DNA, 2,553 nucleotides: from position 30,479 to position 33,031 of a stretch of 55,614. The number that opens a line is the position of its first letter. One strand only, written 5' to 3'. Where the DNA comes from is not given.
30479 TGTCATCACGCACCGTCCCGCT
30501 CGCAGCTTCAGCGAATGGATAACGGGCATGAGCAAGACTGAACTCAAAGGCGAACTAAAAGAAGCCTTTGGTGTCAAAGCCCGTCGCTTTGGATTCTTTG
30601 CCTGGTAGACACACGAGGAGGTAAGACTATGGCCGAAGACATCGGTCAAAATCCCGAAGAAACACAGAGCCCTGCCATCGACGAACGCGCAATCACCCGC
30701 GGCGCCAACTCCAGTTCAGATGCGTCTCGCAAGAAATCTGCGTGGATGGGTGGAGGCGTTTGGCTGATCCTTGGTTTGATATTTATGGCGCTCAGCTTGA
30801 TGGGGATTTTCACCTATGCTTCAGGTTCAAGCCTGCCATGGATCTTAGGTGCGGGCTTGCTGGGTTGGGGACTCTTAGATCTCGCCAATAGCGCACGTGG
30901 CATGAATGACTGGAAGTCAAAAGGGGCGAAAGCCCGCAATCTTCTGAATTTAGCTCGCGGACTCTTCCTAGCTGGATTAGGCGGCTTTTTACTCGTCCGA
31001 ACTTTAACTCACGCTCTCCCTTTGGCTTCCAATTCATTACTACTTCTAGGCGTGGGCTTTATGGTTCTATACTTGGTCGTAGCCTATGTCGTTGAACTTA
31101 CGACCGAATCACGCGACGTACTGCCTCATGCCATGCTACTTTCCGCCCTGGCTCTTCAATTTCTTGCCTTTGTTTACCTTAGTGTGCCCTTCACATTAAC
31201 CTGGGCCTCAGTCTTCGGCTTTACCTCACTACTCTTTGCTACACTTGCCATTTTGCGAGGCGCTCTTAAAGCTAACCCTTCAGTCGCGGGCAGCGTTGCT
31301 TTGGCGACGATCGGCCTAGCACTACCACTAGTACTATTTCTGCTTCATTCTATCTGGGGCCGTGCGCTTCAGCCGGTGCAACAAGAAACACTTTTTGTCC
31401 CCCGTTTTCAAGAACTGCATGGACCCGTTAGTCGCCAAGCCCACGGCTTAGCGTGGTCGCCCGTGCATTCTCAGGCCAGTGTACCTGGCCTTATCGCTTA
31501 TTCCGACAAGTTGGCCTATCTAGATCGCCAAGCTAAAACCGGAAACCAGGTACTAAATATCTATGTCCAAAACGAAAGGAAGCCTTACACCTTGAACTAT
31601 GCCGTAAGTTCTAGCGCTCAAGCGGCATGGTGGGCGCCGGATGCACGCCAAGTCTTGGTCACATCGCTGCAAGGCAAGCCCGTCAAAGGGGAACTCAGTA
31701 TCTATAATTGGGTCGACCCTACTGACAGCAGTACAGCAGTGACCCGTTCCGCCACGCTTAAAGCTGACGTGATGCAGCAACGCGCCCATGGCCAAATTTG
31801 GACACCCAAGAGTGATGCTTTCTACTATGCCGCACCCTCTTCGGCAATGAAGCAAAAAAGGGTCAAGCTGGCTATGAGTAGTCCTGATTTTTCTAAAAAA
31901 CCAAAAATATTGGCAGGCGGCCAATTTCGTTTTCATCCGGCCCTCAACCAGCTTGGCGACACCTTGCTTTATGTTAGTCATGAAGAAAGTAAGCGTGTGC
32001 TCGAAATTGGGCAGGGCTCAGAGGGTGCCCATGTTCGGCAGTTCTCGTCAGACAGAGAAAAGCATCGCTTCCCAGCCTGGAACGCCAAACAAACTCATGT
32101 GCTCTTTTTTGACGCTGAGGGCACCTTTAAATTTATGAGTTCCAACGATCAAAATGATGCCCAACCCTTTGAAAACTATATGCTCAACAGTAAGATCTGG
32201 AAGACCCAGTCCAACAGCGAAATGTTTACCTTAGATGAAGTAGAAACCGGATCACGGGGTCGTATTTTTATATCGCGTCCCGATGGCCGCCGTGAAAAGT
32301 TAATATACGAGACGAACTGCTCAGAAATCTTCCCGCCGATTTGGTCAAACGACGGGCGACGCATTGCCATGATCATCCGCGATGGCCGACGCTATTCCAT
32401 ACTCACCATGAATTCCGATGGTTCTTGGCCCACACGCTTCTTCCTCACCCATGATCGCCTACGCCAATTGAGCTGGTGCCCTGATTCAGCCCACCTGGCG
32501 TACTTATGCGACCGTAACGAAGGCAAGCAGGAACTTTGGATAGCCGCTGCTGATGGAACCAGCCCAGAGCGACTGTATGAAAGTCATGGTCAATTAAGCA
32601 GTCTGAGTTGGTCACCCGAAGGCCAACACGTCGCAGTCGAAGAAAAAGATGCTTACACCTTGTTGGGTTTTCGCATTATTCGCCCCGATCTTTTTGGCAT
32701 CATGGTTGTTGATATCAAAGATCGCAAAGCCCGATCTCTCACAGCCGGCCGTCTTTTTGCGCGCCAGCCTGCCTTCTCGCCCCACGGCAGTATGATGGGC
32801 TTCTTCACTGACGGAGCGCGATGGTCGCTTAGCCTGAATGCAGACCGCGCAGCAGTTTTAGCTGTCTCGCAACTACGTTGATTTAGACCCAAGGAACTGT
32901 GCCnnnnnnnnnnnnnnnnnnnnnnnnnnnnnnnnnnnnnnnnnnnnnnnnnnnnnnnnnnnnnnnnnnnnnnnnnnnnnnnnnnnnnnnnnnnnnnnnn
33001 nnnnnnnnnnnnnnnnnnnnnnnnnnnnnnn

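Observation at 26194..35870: Co-directional five-gene cluster that could form a trans-envelope machine: TPR/charged-helix scaffold, ExeA-like ATPase, SppA, IM-propeller protein, protease-propeller-Omp85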

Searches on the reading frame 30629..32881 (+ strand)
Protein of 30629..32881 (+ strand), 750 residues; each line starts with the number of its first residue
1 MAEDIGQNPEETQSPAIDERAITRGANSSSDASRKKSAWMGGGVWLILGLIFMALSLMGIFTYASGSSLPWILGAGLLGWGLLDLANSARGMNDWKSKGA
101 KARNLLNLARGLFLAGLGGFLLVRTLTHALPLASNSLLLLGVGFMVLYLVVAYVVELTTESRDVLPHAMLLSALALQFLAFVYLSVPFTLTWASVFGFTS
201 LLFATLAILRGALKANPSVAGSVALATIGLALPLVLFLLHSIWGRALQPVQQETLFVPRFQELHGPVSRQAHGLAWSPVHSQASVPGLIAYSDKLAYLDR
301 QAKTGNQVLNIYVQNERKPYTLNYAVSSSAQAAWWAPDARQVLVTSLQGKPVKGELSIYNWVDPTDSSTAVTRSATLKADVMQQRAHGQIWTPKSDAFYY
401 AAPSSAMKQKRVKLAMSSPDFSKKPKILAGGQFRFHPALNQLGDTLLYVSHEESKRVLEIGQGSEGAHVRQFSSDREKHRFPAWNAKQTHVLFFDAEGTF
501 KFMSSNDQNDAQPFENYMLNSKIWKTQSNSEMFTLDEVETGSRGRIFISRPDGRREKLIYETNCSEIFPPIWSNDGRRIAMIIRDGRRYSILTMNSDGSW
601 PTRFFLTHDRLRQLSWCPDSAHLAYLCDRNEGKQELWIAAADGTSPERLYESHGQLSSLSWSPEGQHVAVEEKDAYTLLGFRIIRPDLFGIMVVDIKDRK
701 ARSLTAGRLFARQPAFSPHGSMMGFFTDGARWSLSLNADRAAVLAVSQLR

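Call 3: search_protein_families(library=pfam, proteins=[window:30629-32881:+], max_evalue=0.01)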
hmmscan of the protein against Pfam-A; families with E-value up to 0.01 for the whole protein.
window:30629-32881:+ (750 aa): 2 families
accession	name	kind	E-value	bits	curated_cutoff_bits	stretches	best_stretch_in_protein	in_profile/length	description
PF25174.1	Beta-prop_THOC3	-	7.8e-05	22.2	305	1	572-675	10-110/272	THOC3 beta-propeller domain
PF24797.1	Beta-prop_WDR35_TULP_N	-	0.0075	15.9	80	0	556-627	107-175/332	WDR35/TULP4 N-terminal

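Call 4: search_protein_families(library=ncbifam, proteins=[window:30629-32881:+], max_evalue=0.01)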
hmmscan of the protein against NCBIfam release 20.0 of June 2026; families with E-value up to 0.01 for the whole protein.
window:30629-32881:+ (750 aa): 4 families
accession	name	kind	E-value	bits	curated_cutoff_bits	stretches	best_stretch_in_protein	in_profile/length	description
TIGR02800.1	propeller_TolB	equivalog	3.1e-17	62.6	343.15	1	568-728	238-385/418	Tol-Pal system beta propeller repeat protein TolB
NF033523.0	lasso_peptidase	equivalog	1.2e-12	47.4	400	1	613-673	92-151/638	Atxe2 family lasso peptide isopeptidase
NF053518.1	DipepPtdsDpp5Prph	equivalog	1.1e-08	34.1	900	1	591-670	44-122/655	dipeptidyl-peptidase Dpp5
NF002183.0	PRK01029.1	equivalog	0.0008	18.5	405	1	568-674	284-391/429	Tol-Pal system protein TolB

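Call 41: find_homologous_proteins(query=window:30629-32881:+, max_evalue=0.00001)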
Query window:30629-32881:+ (750 aa): 3 proteins with E <= 0.00001 among 8000 candidates.
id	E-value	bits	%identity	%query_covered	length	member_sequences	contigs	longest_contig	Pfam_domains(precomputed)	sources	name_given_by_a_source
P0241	0.0e+0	1703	100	100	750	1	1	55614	PF26549.1,PF26550.2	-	-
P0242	7.7e-107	376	31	100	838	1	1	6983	PF26549.1,PF26550.2,PF07676.19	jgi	jgi:Tol biopolymer transport system component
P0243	1.3e-8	52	30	13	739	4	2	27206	PF25174.2,PF26549.1,PF00930.28,PF23381.2,PF26550.2,PF00486.35,PF25460.2,PF07676.19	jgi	jgi:Tol biopolymer transport system component/DNA-binding winged helix-turn-helix (wHTH) protein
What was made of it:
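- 30629..32881 (+): g4: lineage-restricted inner-membrane protein with 7 TM helices and tandem TolB/tricorn-like propellers, predicted to be periplasmic. The word-index search found one full-length homologue at 31% identity and one partial propeller match (call 41).
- Tried and rejected: It found one full-length homologue and one partial propeller match (call 41).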

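Call 58: find_encoding_contigs(protein=P0242, flank=10000, max_places=2)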
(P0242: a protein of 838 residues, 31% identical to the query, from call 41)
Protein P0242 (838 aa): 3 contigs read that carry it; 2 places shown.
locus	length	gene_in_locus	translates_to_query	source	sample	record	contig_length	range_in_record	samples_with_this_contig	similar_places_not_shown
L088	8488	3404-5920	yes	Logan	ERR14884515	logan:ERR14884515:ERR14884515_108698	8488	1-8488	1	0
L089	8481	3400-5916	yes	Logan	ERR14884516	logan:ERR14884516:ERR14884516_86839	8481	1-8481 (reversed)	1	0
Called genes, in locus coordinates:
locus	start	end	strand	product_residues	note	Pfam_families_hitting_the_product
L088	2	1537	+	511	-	?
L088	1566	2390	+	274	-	PF13604:AAA_30 (weak), PF00931:NB-ARC (weak), PF05621:TniB (faint), PF13245:AAA_19 (faint), PF13401:AAA_22, PF09848:SLFN-g3_helicase (weak)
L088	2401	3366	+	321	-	PF01972:SDH_protease (weak), PF25145:NfeD1b_N, PF01343:Peptidase_S49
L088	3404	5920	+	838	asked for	PF07676:PD40 (faint), PF26549:Tricorn_N (weak), PF26550:Tricorn_2nd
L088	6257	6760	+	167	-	PF02620:YceD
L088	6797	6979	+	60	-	PF01783:Ribosomal_L32p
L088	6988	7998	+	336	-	PF02504:FA_synthesis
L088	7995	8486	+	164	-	?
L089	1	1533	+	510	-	?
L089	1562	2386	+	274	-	PF13604:AAA_30 (weak), PF00931:NB-ARC (weak), PF05621:TniB (faint), PF13245:AAA_19 (faint), PF13401:AAA_22, PF09848:SLFN-g3_helicase (weak)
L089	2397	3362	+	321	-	PF01972:SDH_protease (weak), PF25145:NfeD1b_N, PF01343:Peptidase_S49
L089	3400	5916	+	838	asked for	PF07676:PD40 (faint), PF26549:Tricorn_N (weak), PF26550:Tricorn_2nd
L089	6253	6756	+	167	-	PF02620:YceD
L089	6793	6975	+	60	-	PF01783:Ribosomal_L32p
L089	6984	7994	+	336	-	PF02504:FA_synthesis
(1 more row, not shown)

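Call 67: search_protein_families(library=padloc, proteins=[window:30629-32881:+], max_evalue=0.001)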
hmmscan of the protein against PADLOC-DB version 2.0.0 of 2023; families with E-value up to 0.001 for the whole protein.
window:30629-32881:+ (750 aa): 0 families

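Call 76: predict_structure(alignment_id=A5)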
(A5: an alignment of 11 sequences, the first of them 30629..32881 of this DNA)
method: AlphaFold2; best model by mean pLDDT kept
length: 750 residues; sequences in the alignment: 11
mean_pLDDT: 80.0   pTM: 0.73
mean pLDDT of the five models: 80.0, 78.5, 77.5, 76.5, 75.3
residues with pLDDT >= 90: 240; 70-90: 355; 50-70: 101; < 50: 54
segments of 3 or more residues with pLDDT < 50: 1-13, 15-41, 285-287, 366-369, 406-409
pLDDT, mean of each block of 10 residues (from residue 1): 37 37 34 36 70 77 61 83 77 61 71 79 68 60 74 68 77 91 88 92 90 77 83 89 82 64 88 88 50 84 85 81 85 85 80 80 55 65 72 89 57 84 80 84 91 85 89 90 92 92 87 87 88 89 91 92 91 93 94 94 94 93 95 93 92 92 92 85 83 92 86 88 87 78 87
secondary structure, 60 per line:
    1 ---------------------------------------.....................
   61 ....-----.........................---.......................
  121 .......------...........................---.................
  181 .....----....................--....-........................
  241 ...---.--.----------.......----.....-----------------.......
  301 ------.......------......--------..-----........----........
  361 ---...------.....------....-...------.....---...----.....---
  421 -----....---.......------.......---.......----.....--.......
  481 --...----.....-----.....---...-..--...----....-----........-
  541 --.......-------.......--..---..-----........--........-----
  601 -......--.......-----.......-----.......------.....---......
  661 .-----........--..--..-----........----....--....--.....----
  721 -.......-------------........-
elements in order (helices of 4 or more, strands of 3 or more residues): H40-64 H70-94 H98-127 H134-160 H164-185 H190-209 H212-215 H217-243 E261-267 E272-276 E294-300 E307-313 E320-325 E341-348 E353-360 E373-377 H384-387 E389-391 E398-402 E413-417 E426-429 E433-439 E446-452 E456-462 E467-471 H474-480 E483-485 E490-494 E500-504 E523-526 E532-539 E543-549 E557-563 E578-585 E588-595 E602-607 E610-616 E622-628 E634-640 E647-651 E655-661 E667-674 E688-695 E700-703 E712-716 E722-728 E742-749
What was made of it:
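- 30629..32881 (+): AF2 model with pLDDT 80 and pTM 0.73: helices 40-243 and a beta region at 261-749 (call 76).
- Checked: g4: seven TM helices at residues 40-243 followed by a beta-rich region at 261-749 in the AF2 model (pLDDT 80, call 76).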

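Call 79: fold_search(model_id=the predicted structure, library=pdb)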
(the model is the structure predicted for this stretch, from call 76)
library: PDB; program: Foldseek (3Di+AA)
matches with E <= 10: 984; with E <= 0.001: 563
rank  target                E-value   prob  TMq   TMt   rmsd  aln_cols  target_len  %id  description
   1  6pnv                  6.1e-10  1.00  0.22  0.36  16.1       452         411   12  1.42 Angstrom Resolution Crystal Structure of Translocation Protein TolB from Salmonella enterica (released 2019-07-17)
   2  4r40_C                6.7e-10  1.00  0.22  0.37  16.2       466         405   13  Crystal Structure of TolB/Pal complex from Yersinia pestis. (released 2014-09-03)
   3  9n73_LO               7.0e-10  1.00  0.20  0.19  19.0       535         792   11  SSU processome maturation and disassembly, State G (released 2025-10-29)
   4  9n6z_LO               9.2e-10  1.00  0.17  0.16  22.7       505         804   12  SSU processome maturation and disassembly, State D (released 2025-11-05)
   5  1k32_A                1.3e-09  1.00  0.22  0.17  28.5       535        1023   11  Crystal structure of the tricorn protease (released 2001-12-05)
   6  1crz                  1.4e-09  1.00  0.22  0.37  16.0       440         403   12  CRYSTAL STRUCTURE OF THE E. COLI TOLB PROTEIN (released 2000-08-16)
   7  4pwz_B                1.4e-09  1.00  0.22  0.36  16.1       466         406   13  Crystal structure of TolB protein from Yersinia pestis CO92 (released 2014-04-02)
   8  4pwz_A                2.0e-09  1.00  0.22  0.37  16.6       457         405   11  Crystal structure of TolB protein from Yersinia pestis CO92 (released 2014-04-02)
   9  2hqs_B                2.4e-09  1.00  0.23  0.37  16.1       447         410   12  Crystal structure of TolB/Pal complex (released 2007-04-03)
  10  9e78_0L               2.5e-09  1.00  0.16  0.19  25.3       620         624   12  48-nm repeat of the Leishmania tarentolae doublet microtubule (released 2025-03-12)
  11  1c5k                  2.7e-09  1.00  0.22  0.38  14.8       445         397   12  THE STRUCTURE OF TOLB, AN ESSENTIAL COMPONENT OF THE TOL-DEPENDENT TRANSLOCATION SYSTEM AND ITS INTERACTIONS WITH THE TR (released 2000-12-06)
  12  4ci8_A                2.7e-09  1.00  0.15  0.18  23.8       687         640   10  Crystal structure of the tandem atypical beta-propeller domain of EML1 (released 2014-04-16)
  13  8jx8_A                3.0e-09  1.00  0.19  0.11  30.1       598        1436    9  rat megalin head (released 2024-06-19)
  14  2hqs_A                3.1e-09  1.00  0.22  0.36  16.1       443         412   11  Crystal structure of TolB/Pal complex (released 2007-04-03)
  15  9a2l_MODEL_1_A        3.6e-09  1.00  0.22  0.35  15.5       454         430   12  Model of E. coli TolB by in-cell photo-crosslinking MS and deep learning (released 2023-02-24)
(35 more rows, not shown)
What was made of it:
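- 30629..32881 (+): Closest folds are TolB, tricorn and tandem propellers (call 79).
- On TAM (TamA/TamB): The g4 fold is 7 TM helices plus propellers (calls 76, 79).
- Checked: The closest folds are TolB, tricorn and tandem propellers (call 79).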
